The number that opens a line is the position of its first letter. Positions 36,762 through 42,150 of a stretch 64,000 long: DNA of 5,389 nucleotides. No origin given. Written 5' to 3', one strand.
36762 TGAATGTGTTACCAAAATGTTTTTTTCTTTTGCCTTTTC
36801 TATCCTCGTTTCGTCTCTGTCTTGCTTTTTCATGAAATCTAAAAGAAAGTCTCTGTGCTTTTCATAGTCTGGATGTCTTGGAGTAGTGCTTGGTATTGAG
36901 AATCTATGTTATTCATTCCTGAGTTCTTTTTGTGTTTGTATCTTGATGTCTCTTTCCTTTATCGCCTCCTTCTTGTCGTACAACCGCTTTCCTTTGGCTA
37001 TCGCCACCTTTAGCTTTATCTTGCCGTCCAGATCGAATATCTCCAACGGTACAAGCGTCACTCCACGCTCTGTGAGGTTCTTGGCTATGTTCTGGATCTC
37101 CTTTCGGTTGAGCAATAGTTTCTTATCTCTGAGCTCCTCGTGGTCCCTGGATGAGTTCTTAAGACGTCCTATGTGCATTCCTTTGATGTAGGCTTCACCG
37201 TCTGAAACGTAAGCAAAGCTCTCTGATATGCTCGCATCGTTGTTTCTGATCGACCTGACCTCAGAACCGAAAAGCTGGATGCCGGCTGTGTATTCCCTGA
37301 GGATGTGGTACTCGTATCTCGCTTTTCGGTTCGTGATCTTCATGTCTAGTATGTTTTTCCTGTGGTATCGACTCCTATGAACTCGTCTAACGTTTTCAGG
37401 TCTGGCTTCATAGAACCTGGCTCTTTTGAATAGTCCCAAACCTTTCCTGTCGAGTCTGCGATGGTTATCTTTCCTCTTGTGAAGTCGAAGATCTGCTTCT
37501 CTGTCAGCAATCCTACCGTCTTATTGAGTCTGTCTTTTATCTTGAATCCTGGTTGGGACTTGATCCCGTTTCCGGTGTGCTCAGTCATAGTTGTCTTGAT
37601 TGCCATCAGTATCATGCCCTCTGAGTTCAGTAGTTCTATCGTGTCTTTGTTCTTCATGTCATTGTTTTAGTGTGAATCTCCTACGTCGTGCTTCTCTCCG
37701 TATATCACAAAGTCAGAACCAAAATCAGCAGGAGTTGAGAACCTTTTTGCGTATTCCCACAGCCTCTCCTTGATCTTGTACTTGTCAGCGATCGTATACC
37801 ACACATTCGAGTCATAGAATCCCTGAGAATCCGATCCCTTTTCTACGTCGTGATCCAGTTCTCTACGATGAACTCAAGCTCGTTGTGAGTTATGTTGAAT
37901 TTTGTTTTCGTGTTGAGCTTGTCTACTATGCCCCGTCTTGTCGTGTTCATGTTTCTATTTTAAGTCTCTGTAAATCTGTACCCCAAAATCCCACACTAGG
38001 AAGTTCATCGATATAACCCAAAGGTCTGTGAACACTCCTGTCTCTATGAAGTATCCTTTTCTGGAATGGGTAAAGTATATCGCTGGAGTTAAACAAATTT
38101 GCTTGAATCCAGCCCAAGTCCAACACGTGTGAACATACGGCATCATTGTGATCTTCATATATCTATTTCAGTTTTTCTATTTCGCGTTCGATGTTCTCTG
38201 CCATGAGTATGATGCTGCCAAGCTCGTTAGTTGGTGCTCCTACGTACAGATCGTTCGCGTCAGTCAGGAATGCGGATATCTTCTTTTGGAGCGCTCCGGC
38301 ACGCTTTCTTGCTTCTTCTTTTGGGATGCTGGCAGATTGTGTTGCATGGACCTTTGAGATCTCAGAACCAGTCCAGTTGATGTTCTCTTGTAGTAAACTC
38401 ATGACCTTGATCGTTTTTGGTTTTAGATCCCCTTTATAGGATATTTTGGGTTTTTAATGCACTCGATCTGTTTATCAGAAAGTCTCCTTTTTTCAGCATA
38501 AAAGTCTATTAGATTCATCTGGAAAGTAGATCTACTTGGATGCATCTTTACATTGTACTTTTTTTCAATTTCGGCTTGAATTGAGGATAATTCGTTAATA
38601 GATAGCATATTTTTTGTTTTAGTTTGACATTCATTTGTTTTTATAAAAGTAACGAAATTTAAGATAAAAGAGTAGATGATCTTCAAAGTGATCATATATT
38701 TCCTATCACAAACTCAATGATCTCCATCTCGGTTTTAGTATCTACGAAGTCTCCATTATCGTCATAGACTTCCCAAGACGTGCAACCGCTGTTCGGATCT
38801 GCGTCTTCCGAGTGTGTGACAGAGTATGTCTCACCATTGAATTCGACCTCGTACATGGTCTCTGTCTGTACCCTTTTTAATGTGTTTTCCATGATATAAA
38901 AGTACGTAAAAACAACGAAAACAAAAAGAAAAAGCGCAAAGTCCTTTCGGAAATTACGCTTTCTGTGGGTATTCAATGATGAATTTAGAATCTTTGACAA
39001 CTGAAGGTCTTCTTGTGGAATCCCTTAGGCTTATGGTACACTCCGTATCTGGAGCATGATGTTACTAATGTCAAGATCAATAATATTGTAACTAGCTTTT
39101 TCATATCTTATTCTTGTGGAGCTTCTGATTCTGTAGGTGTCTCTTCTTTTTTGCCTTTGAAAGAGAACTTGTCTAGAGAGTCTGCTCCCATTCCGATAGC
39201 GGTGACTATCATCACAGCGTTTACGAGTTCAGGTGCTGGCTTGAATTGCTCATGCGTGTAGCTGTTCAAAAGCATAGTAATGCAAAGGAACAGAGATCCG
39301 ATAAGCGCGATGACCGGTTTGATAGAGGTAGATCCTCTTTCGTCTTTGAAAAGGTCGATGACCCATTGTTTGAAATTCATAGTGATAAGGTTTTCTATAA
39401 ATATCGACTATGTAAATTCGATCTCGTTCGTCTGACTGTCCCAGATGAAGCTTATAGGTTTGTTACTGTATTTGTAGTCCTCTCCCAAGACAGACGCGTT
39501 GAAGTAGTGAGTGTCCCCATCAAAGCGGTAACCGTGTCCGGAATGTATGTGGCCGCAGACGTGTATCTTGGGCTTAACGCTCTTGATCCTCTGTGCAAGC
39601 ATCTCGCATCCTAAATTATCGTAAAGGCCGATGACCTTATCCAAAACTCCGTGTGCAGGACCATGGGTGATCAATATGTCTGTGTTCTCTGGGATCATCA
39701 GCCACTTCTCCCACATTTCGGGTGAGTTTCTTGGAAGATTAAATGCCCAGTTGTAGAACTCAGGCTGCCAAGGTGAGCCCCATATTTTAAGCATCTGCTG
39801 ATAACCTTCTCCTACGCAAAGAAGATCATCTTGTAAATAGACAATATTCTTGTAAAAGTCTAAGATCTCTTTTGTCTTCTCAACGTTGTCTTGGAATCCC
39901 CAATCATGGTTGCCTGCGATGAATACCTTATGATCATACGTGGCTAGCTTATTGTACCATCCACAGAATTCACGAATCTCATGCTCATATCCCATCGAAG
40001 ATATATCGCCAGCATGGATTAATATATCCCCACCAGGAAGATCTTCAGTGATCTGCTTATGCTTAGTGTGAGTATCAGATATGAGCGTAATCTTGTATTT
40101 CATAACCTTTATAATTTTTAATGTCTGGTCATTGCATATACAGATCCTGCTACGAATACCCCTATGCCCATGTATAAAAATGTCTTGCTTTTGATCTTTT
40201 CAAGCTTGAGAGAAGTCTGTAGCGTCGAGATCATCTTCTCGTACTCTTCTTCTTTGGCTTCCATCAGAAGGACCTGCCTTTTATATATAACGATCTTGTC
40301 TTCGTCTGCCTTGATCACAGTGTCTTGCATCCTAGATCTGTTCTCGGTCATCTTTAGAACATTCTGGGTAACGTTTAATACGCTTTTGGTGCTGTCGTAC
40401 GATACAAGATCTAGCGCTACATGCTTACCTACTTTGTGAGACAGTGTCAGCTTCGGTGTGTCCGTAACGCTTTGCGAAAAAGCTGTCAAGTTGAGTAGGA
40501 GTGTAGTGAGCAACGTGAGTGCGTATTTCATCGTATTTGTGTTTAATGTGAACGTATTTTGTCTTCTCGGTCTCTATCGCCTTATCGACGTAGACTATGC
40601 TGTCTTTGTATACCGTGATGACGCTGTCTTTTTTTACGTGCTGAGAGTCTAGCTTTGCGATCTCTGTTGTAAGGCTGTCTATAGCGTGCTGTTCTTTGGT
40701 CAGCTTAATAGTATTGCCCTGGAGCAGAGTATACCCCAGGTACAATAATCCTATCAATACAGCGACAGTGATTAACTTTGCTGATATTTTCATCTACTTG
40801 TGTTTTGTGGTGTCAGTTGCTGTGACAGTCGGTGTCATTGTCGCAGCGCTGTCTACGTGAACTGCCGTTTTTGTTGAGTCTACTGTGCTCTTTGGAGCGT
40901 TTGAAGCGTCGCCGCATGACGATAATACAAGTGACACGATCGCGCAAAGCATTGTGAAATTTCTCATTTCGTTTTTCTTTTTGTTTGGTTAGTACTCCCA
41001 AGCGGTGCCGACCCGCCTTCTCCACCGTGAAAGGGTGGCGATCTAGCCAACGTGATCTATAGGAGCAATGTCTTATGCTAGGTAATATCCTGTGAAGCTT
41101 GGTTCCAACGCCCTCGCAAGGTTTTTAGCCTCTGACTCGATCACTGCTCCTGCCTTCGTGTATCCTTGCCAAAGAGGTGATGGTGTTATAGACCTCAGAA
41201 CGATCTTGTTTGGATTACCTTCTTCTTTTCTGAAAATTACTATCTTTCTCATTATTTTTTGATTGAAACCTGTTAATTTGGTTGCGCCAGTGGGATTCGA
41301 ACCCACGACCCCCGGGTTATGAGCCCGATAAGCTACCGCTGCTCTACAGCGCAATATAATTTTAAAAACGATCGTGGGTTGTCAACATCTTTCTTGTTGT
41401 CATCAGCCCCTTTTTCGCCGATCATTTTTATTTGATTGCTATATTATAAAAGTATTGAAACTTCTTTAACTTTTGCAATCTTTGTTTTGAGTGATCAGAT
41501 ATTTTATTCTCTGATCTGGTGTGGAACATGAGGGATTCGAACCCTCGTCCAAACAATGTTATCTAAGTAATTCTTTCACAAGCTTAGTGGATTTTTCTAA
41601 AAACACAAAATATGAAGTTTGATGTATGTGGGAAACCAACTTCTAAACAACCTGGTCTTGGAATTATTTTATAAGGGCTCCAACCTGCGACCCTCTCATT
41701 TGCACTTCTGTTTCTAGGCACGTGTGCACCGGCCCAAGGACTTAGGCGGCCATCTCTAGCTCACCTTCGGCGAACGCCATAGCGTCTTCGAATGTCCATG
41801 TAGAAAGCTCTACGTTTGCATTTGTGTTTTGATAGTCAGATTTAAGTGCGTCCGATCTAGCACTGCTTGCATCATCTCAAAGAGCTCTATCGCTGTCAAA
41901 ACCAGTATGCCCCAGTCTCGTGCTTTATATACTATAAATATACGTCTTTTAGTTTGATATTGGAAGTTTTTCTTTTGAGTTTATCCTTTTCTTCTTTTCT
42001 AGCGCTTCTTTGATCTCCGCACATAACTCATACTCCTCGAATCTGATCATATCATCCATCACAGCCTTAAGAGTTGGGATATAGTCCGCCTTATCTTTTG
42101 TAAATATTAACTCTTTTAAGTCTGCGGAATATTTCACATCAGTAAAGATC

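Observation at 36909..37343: Phage-encoded SmpB, the protein partner of the tmRNA 4 kb away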

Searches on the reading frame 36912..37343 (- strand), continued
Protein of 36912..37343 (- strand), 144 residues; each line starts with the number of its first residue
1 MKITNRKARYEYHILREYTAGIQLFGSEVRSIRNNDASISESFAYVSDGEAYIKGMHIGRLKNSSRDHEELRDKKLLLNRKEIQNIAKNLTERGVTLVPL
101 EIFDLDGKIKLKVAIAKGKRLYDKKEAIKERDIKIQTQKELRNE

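Call 98: get_annotated_region(hit=H20, flank=20000)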
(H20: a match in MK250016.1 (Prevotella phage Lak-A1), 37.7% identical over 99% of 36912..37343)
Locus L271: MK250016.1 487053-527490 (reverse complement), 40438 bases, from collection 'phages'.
description: MAG: Prevotella phage Lak-A1, complete genome.
organism: Prevotella phage Lak-A1 (NCBI taxid 2491281)
taxonomy: Viruses; Duplodnaviria; Heunggongvirae; Uroviricota; Caudoviricetes
host: Prevotella sp.; source: human feces; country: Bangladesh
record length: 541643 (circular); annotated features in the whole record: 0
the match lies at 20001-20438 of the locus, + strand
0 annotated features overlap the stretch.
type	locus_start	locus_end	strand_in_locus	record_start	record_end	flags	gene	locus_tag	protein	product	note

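Call 99: get_annotated_region(hit=H4, flank=20000)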
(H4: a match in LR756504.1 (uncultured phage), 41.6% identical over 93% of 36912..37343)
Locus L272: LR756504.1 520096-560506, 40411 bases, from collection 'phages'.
description: uncultured phage genome assembly, chromosome: 1.
organism: uncultured phage (NCBI taxid 278008)
taxonomy: Viruses; environmental samples
host: -; source: metagenomic; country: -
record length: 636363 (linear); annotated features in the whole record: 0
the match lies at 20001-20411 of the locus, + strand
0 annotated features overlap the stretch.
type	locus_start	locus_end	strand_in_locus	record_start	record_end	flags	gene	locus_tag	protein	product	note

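Call 100: get_annotated_region(hit=H37, flank=20000)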
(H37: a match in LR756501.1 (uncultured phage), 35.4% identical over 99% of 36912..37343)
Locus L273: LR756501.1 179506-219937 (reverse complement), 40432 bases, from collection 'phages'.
description: uncultured phage genome assembly, chromosome: 1.
organism: uncultured phage (NCBI taxid 278008)
taxonomy: Viruses; environmental samples
host: -; source: metagenomic; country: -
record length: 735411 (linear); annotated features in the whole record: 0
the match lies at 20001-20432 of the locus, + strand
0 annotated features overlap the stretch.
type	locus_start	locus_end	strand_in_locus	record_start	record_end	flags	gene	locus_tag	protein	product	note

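Call 101: get_annotated_region(hit=H6, flank=20000)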
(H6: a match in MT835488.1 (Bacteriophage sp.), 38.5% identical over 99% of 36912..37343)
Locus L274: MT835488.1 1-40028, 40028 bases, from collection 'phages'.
description: UNVERIFIED: Bacteriophage sp. clone scaffold_26 genomic sequence.
organism: Bacteriophage sp. (NCBI taxid 38018)
taxonomy: Viruses
host: -; source: human fecal samples; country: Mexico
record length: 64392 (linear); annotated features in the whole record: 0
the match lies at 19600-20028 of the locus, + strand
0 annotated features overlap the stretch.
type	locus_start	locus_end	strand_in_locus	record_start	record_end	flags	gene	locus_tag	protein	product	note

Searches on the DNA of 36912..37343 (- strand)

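Call 85: search_rna_families(sources=[L006, L264, L267], threshold=gathering)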
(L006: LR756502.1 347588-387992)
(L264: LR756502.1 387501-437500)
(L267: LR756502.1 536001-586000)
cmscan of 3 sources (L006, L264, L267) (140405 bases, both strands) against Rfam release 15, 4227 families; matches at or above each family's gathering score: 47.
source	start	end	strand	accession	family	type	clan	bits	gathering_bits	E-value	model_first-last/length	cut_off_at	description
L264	47185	47591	+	RF02032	GOLLD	Gene;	-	275.3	150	4.2e-77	1-416/416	no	Giant, ornate, lake- and Lactobacillales-derived (GOLLD) RNA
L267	45652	45725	-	RF00005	tRNA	Gene; tRNA;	CL00001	74.7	29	3.5e-14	1-71/71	no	tRNA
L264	14144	14215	+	RF00005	tRNA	Gene; tRNA;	CL00001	72.2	29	1.7e-13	1-71/71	no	tRNA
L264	3322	3393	+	RF00005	tRNA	Gene; tRNA;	CL00001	69.3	29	1.1e-12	1-71/71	no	tRNA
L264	2299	2371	+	RF00005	tRNA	Gene; tRNA;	CL00001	66.8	29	5.2e-12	1-71/71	no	tRNA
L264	1855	1926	+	RF00005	tRNA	Gene; tRNA;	CL00001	63.1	29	5.3e-11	1-71/71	no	tRNA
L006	26172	26257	+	RF00005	tRNA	Gene; tRNA;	CL00001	62.9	29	6e-11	1-71/71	no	tRNA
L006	25749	25820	+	RF00005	tRNA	Gene; tRNA;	CL00001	62.2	29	9.8e-11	1-71/71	no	tRNA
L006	25671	25743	+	RF00005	tRNA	Gene; tRNA;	CL00001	61.6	29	1.4e-10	1-71/71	no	tRNA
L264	35798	35869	+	RF00005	tRNA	Gene; tRNA;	CL00001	59.7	29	4.8e-10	1-71/71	no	tRNA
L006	26262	26342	+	RF00005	tRNA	Gene; tRNA;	CL00001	59.6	29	4.9e-10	1-71/71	no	tRNA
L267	46308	46381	-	RF00005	tRNA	Gene; tRNA;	CL00001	59.6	29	5.1e-10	1-71/71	no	tRNA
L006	26074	26159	+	RF00005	tRNA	Gene; tRNA;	CL00001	59.5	29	5.2e-10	1-71/71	no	tRNA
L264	35720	35792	+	RF00005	tRNA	Gene; tRNA;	CL00001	58.8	29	8.3e-10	1-71/71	no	tRNA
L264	34712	34786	+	RF00005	tRNA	Gene; tRNA;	CL00001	58.4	29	1e-09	1-71/71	no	tRNA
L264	14611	14684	+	RF00005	tRNA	Gene; tRNA;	CL00001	57.8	29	1.6e-09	1-71/71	no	tRNA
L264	15058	15137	+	RF00005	tRNA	Gene; tRNA;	CL00001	57.1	29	2.4e-09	1-71/71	no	tRNA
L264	2543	2615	+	RF00005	tRNA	Gene; tRNA;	CL00001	56.7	29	3.1e-09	1-71/71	no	tRNA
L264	15316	15399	+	RF00005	tRNA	Gene; tRNA;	CL00001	55.2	29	8.3e-09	1-71/71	no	tRNA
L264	16434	16516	+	RF00005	tRNA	Gene; tRNA;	CL00001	55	29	9.3e-09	1-71/71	no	tRNA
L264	35553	35623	+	RF00005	tRNA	Gene; tRNA;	CL00001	54.1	29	1.7e-08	1-71/71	no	tRNA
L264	14871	14942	+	RF00005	tRNA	Gene; tRNA;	CL00001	53.8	29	1.9e-08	1-71/71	no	tRNA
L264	15143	15215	+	RF00005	tRNA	Gene; tRNA;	CL00001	53.6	29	2.2e-08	1-71/71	no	tRNA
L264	35631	35714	+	RF00005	tRNA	Gene; tRNA;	CL00001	53.4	29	2.5e-08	1-71/71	no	tRNA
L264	14395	14477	+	RF00005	tRNA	Gene; tRNA;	CL00001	53.2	29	3e-08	1-71/71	no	tRNA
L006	25587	25659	+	RF00005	tRNA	Gene; tRNA;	CL00001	53.1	29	3.1e-08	1-71/71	no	tRNA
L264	47601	47673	+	RF00005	tRNA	Gene; tRNA;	CL00001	52.8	29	3.7e-08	1-71/71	no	tRNA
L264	34872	34943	+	RF00005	tRNA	Gene; tRNA;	CL00001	52.8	29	3.8e-08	1-71/71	no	tRNA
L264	16096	16167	+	RF00005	tRNA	Gene; tRNA;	CL00001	51.6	29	7.9e-08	1-71/71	no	tRNA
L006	28211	28297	+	RF00005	tRNA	Gene; tRNA;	CL00001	51.4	29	8.8e-08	1-71/71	no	tRNA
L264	15226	15300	+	RF00005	tRNA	Gene; tRNA;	CL00001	50.7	29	1.4e-07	1-71/71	no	tRNA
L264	16251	16332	+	RF00005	tRNA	Gene; tRNA;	CL00001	50.6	29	1.5e-07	1-71/71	no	tRNA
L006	27974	28045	+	RF00005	tRNA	Gene; tRNA;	CL00001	50.5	29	1.6e-07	1-71/71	no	tRNA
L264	2468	2536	+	RF00005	tRNA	Gene; tRNA;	CL00001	49.8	29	2.5e-07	1-71/71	no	tRNA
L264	16173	16245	+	RF00005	tRNA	Gene; tRNA;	CL00001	49.3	29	3.3e-07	1-71/71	no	tRNA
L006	28302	28388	+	RF01852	tRNA-Sec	Gene; tRNA;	CL00001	48.2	47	2.8e-06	1-91/91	no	Selenocysteine transfer RNA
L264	1661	1745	+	RF00005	tRNA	Gene; tRNA;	CL00001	48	29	7.6e-07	1-71/71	no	tRNA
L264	16932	17004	+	RF00005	tRNA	Gene; tRNA;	CL00001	47.5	29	1.1e-06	1-71/71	no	tRNA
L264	14793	14864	+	RF00005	tRNA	Gene; tRNA;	CL00001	45.6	29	3.6e-06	1-71/71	no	tRNA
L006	25511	25581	+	RF00005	tRNA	Gene; tRNA;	CL00001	44.6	29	6.7e-06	1-71/71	no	tRNA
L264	14055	14130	+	RF00005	tRNA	Gene; tRNA;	CL00001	44.5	29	7.2e-06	1-71/71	no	tRNA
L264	35334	35402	+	RF00005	tRNA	Gene; tRNA;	CL00001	44.1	29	9.2e-06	1-71/71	no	tRNA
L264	1932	2013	+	RF00005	tRNA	Gene; tRNA;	CL00001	43.8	29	1.1e-05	1-71/71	no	tRNA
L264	3653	3726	+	RF00005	tRNA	Gene; tRNA;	CL00001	41.9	29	3.7e-05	1-71/71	no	tRNA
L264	1072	1174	+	RF00005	tRNA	Gene; tRNA;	CL00001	35.2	29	0.0026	1-71/71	no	tRNA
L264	35253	35322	+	RF00005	tRNA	Gene; tRNA;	CL00001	33.6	29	0.0073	1-71/71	no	tRNA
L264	14309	14387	+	RF00005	tRNA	Gene; tRNA;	CL00001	31.9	29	0.022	1-71/71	no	tRNA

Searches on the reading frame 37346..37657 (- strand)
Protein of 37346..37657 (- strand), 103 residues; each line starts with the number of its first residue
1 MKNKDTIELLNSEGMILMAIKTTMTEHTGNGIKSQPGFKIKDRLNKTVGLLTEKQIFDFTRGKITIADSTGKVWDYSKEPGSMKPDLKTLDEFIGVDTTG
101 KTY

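Call 63: search_protein_families(library=pfam, proteins=[window:37346-37657:-], max_evalue=0.001)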
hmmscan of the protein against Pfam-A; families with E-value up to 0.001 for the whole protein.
window:37346-37657:- (103 aa): 0 families

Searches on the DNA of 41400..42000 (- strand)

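Call 25: search_dna_similar(query=window:41519-41913:-, collection=phages, mode=distant, max_rows=30, max_evalue=0.001)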
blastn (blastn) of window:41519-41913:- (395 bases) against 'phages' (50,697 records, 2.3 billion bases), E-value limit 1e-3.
Records with a match: 3; places in all: 3; records where one place covers at least 80% of the query: 0.
Best place of each record, by identity: 95-99% 1; 90-95% 2.
By first word of the organism name: uncultured 3.
By host as written in the record: - 3.
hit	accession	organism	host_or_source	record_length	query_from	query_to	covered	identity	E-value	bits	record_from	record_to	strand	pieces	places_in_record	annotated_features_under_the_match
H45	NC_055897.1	uncultured phage cr114_1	human feces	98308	356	394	10%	97.4%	1e-8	67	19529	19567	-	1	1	transfer-messenger RNA, SsrA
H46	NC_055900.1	uncultured phage cr125_1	human feces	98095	357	393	9%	94.6%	1e-6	59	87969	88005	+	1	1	transfer-messenger RNA, SsrA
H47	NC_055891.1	uncultured phage cr60_1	human feces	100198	360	394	9%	91.4%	8e-4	51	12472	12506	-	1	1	transfer-messenger RNA, SsrA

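Call 27: search_rna_families(source=window, start=41400, end=42000, threshold=gathering, show_alignments=1)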
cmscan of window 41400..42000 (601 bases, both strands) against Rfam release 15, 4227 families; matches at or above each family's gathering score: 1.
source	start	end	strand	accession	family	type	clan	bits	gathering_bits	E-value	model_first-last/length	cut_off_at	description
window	41519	41913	-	RF00023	tmRNA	Gene;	CL00001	69.6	47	4.6e-27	1-374/374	no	transfer-messenger RNA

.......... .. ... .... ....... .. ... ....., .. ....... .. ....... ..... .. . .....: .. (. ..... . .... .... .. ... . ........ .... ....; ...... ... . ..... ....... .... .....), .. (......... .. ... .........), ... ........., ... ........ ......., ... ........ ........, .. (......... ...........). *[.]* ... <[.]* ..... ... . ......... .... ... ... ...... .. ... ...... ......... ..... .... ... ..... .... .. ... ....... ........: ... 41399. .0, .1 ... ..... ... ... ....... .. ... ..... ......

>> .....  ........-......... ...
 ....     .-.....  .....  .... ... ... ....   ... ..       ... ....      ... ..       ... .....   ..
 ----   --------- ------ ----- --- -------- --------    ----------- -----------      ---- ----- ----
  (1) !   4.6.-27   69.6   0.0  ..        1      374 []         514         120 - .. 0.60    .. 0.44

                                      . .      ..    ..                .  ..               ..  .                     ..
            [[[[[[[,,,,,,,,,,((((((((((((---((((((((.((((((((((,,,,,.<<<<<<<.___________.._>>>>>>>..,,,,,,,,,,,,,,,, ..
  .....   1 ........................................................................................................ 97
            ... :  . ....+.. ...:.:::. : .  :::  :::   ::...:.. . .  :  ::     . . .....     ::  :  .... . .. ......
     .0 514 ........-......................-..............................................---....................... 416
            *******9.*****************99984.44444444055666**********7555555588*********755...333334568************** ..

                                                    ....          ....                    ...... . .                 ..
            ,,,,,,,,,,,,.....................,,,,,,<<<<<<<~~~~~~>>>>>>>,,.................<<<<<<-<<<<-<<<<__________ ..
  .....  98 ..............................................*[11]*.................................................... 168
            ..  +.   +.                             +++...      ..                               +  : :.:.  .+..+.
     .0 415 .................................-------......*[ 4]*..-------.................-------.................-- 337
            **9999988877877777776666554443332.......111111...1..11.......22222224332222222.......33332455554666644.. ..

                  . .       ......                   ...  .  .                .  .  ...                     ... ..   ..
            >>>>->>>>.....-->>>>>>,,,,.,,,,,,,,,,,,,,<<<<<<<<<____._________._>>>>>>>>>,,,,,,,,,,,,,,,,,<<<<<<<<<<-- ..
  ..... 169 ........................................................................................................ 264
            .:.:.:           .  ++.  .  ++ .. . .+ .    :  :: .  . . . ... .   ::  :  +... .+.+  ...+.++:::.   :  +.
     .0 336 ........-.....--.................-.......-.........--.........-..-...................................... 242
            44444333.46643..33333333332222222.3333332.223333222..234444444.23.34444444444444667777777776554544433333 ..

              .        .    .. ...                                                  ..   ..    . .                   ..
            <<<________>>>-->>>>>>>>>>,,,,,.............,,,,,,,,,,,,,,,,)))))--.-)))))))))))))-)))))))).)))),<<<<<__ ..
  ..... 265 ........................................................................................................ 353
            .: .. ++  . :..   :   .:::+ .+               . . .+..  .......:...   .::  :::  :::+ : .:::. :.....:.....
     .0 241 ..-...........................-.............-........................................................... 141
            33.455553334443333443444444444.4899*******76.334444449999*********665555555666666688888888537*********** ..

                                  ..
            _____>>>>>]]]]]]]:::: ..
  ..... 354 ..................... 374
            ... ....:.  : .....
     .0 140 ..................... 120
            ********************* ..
